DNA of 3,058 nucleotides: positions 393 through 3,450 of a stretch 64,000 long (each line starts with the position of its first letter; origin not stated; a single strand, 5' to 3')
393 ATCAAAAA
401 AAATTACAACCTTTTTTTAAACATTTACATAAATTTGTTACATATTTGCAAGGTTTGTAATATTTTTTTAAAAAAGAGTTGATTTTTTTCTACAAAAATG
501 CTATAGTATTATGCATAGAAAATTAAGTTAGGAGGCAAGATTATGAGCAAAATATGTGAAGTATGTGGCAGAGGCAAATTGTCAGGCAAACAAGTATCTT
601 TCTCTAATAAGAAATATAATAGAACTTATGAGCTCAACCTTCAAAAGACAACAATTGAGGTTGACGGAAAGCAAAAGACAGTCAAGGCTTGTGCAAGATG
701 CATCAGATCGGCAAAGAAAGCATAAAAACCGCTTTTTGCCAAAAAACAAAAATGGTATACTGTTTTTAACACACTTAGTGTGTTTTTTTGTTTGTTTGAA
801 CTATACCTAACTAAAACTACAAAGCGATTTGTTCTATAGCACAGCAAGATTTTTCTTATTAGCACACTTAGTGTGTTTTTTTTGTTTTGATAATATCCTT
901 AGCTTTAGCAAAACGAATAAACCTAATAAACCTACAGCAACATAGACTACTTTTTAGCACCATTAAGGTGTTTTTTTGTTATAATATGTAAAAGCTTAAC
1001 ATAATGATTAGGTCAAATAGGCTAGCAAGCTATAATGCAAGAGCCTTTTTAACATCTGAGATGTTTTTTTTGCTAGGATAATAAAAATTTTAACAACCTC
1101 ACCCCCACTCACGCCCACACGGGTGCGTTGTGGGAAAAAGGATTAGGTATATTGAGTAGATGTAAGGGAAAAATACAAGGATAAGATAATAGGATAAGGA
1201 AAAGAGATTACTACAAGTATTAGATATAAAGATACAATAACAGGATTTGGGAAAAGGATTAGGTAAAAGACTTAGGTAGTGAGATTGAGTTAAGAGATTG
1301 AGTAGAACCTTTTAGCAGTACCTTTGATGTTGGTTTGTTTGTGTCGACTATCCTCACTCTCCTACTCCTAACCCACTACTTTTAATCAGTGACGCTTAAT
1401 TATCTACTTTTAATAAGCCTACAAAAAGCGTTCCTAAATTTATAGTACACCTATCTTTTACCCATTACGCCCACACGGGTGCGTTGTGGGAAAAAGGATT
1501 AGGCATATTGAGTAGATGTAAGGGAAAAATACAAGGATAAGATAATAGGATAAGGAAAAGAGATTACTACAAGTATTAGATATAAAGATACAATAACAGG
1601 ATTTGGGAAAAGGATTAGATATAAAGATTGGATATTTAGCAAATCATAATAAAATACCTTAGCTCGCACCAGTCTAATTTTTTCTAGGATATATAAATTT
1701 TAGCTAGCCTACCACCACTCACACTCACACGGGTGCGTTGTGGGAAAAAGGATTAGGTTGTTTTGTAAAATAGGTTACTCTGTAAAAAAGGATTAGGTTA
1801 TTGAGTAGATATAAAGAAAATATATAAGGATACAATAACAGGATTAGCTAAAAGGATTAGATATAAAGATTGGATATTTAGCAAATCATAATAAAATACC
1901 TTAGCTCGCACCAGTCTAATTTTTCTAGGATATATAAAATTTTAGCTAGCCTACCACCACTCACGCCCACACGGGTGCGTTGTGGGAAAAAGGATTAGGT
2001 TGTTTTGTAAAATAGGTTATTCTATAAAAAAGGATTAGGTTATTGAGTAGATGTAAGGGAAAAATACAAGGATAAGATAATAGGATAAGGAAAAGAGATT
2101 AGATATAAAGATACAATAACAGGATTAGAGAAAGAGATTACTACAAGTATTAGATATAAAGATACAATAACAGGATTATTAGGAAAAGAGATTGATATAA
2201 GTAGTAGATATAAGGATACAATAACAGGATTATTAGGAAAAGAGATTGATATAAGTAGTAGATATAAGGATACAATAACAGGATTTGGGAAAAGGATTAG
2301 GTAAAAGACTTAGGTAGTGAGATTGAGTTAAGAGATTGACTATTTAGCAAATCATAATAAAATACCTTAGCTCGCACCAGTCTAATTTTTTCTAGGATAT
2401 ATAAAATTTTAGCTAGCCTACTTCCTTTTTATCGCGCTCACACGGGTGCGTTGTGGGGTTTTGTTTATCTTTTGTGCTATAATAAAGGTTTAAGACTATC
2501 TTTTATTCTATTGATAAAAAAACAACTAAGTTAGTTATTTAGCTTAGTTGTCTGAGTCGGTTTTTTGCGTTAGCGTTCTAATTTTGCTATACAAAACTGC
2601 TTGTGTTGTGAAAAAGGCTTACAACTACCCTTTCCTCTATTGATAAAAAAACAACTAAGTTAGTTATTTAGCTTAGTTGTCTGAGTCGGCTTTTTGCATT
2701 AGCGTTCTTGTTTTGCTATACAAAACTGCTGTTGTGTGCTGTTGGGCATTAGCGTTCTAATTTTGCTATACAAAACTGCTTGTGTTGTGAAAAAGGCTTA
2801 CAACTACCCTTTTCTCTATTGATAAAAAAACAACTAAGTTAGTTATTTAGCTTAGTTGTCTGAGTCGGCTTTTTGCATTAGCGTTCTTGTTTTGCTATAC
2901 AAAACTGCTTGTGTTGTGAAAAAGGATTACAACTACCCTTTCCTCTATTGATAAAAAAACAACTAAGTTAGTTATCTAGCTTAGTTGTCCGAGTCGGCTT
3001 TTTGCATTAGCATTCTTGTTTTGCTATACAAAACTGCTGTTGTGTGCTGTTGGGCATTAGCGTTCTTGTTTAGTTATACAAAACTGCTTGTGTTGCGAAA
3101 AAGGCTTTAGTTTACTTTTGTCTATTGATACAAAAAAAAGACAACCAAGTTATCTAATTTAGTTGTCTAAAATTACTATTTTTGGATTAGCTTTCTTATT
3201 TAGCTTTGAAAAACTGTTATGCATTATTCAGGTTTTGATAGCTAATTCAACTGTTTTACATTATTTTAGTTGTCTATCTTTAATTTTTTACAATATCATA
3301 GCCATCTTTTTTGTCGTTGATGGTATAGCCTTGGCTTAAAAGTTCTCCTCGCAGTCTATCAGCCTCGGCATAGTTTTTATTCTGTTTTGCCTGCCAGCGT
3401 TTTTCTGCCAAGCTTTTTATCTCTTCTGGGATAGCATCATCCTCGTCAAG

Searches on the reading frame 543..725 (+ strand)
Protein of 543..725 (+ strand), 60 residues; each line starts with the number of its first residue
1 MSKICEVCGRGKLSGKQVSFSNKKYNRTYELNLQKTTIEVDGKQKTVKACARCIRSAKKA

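Call 9: search_protein_families(library=pfam, proteins=[window:543-725:+])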
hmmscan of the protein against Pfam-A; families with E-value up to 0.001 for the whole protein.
window:543-725:+ (60 aa): 1 family
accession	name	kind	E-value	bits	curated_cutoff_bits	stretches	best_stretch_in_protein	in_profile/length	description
PF00830.24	Ribosomal_L28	-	2.3e-17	63.2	27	1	3-59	1-59/60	Ribosomal L28 family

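Call 34: find_encoding_contigs(protein=window:543-725:+, flank=6000, max_places=10)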
Protein window:543-725:+ (60 aa): 22 contigs read that carry it; 10 places shown.
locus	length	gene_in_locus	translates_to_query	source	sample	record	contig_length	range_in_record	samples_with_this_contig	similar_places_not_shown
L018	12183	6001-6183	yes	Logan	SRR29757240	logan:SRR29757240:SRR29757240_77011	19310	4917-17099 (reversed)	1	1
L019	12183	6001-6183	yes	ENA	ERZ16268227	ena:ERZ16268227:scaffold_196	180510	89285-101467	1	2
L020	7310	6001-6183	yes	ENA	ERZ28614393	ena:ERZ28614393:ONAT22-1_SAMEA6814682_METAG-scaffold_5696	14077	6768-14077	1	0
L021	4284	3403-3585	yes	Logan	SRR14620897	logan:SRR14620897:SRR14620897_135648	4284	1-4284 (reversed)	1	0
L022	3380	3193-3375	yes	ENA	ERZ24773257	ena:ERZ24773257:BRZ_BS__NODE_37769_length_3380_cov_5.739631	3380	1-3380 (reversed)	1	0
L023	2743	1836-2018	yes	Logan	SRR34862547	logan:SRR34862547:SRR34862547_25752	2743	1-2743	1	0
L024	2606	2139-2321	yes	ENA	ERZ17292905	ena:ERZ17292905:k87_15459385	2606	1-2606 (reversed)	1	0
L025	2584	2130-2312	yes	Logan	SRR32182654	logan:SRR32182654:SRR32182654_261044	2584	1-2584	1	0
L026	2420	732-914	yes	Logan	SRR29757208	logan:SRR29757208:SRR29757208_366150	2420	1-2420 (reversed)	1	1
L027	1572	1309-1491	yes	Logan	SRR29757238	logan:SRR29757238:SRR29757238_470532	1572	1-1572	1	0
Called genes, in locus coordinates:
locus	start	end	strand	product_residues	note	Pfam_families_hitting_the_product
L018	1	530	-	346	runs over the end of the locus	PF00814:TsaD, PF22521:HypF_C_2 (weak)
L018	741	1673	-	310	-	PF03462:PCRF, PF00472:RF-1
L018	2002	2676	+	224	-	-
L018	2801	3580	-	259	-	PF01479:S4, PF01728:FtsJ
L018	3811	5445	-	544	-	PF02734:Dak2, PF21645:FakA-like_M, PF13684:FakA-like_C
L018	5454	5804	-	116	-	PF03780:Asp23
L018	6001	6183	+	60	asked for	PF00830:Ribosomal_L28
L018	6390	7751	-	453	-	PF01406:tRNA-synt_1e, PF01921:tRNA-synt_1f (faint), PF09334:tRNA-synt_1g (faint)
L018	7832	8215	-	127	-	-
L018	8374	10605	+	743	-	PF23139:OB_YrrC, PF14520:HHH_5 (weak), PF14490:HHH_RecD2, PF05970:PIF1 (weak), PF13245:AAA_19, PF13604:AAA_30, PF18335:SH3_13, PF13538:UvrD_C_2, +5 more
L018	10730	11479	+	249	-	PF18912:DZR_2, PF00156:Pribosyltran (weak)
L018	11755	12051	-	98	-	PF03992:ABM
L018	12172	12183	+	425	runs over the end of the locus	PF00817:IMS, PF11799:IMS_C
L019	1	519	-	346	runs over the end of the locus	PF00814:TsaD, PF22521:HypF_C_2 (weak)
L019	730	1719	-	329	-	PF03462:PCRF, PF00472:RF-1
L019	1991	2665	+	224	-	-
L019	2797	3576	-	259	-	PF01479:S4, PF01728:FtsJ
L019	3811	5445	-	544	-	PF02734:Dak2, PF21645:FakA-like_M, PF13684:FakA-like_C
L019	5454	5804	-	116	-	PF03780:Asp23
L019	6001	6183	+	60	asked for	PF00830:Ribosomal_L28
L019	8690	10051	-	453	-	PF01406:tRNA-synt_1e, PF01921:tRNA-synt_1f (faint), PF09334:tRNA-synt_1g (faint)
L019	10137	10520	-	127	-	-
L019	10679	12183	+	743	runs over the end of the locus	PF23139:OB_YrrC, PF14520:HHH_5 (weak), PF14490:HHH_RecD2, PF05970:PIF1 (weak), PF13245:AAA_19, PF13604:AAA_30, PF18335:SH3_13, PF13538:UvrD_C_2, +5 more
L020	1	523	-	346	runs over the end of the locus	PF00814:TsaD, PF22521:HypF_C_2 (weak)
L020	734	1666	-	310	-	PF03462:PCRF, PF00472:RF-1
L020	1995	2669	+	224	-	-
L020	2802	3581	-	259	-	PF01479:S4, PF01728:FtsJ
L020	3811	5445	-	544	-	PF02734:Dak2, PF21645:FakA-like_M, PF13684:FakA-like_C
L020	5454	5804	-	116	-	PF03780:Asp23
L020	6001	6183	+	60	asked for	PF00830:Ribosomal_L28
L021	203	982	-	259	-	PF01479:S4, PF01728:FtsJ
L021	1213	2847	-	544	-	PF02734:Dak2, PF21645:FakA-like_M, PF13684:FakA-like_C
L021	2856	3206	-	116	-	PF03780:Asp23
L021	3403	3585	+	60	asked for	PF00830:Ribosomal_L28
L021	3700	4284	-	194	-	?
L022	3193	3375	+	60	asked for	PF00830:Ribosomal_L28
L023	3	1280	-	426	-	?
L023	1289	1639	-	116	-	PF03780:Asp23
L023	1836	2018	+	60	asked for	PF00830:Ribosomal_L28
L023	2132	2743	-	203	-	?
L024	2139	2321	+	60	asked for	PF00830:Ribosomal_L28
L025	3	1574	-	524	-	?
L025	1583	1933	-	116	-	PF03780:Asp23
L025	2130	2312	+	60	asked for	PF00830:Ribosomal_L28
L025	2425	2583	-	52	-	?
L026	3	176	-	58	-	?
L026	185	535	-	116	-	PF03780:Asp23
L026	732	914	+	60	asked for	PF00830:Ribosomal_L28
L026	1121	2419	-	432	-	?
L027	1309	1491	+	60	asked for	PF00830:Ribosomal_L28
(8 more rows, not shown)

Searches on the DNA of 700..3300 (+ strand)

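Call 29: search_rna_families(source=window, start=700, end=3300, threshold=evalue, max_evalue=10)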
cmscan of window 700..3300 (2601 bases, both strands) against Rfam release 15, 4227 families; matches with E-value up to 10: 8.
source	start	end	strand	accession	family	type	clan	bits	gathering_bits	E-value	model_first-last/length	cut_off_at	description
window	3134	3207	-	RF02434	SpF39_sRNA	Gene; sRNA;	-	31.5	60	0.18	1-109/109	no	Streptococcus sRNA SpF39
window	3119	3173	+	RF02618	SSRC34_2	Gene; sRNA;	-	24.4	48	0.47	1-125/125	no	Streptococcus sRNA 34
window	3126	3191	-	RF02362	Yfr10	Gene; sRNA;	-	20.4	43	7.9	1-78/78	no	Cyanobacterial functional RNA 10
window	843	958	+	RF01223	snR13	Gene; snRNA; snoRNA; CD-box;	CL00045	19.9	47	3.2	1-124/124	no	Small nucleolar RNA snR13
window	1886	1949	+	RF01498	Afu_190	Gene; snRNA; snoRNA; CD-box;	-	18.3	35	1.1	1-100/100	no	A. fumigatus snoRNA Afu_190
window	2352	2416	+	RF01498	Afu_190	Gene; snRNA; snoRNA; CD-box;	-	17.9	35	1.4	1-100/100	no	A. fumigatus snoRNA Afu_190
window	1644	1695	+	RF01498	Afu_190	Gene; snRNA; snoRNA; CD-box;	-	17.5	35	1.8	1-100/100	no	A. fumigatus snoRNA Afu_190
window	770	874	+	RF02529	SSRC8_1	Gene; sRNA;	-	17.1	80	8.3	1-150/150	no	Streptococcus sRNA SSRC8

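Call 54: search_dna_similar(query=window:893-3231:+, collection=plasmids, mode=distant, max_rows=10)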
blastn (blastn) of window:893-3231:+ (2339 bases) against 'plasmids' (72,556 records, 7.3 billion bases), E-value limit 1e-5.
Records with a match: 4; places in all: 4; records where one place covers at least 80% of the query: 0.
Best place of each record, by identity: 60-80% 4.
By first word of the organism name: Bacillus 4.
By predicted mobility (MOB-suite, as given by PLSDB): non-mobilizable 4.
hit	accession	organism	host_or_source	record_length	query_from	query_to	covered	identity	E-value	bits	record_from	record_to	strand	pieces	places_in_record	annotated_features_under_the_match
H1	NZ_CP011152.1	Bacillus cereus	cell culture,soil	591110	1173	1291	5%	75.4%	2e-6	64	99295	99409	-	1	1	hypothetical protein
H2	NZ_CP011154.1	Bacillus cereus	cell culture,soil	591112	1173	1291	5%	75.4%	2e-6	64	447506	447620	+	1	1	hypothetical protein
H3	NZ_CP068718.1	Bacillus cereus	single cell,oral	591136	1173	1291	5%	75.4%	2e-6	64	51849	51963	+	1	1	hypothetical protein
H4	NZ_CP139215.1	Bacillus cereus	environmental samples,soil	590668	1173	1291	5%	75.4%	2e-6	64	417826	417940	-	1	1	hypothetical protein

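Call 55: search_dna_similar(query=window:893-3231:+, collection=phages, mode=distant, max_rows=10)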
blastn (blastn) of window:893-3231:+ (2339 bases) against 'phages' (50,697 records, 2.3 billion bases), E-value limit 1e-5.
No match.
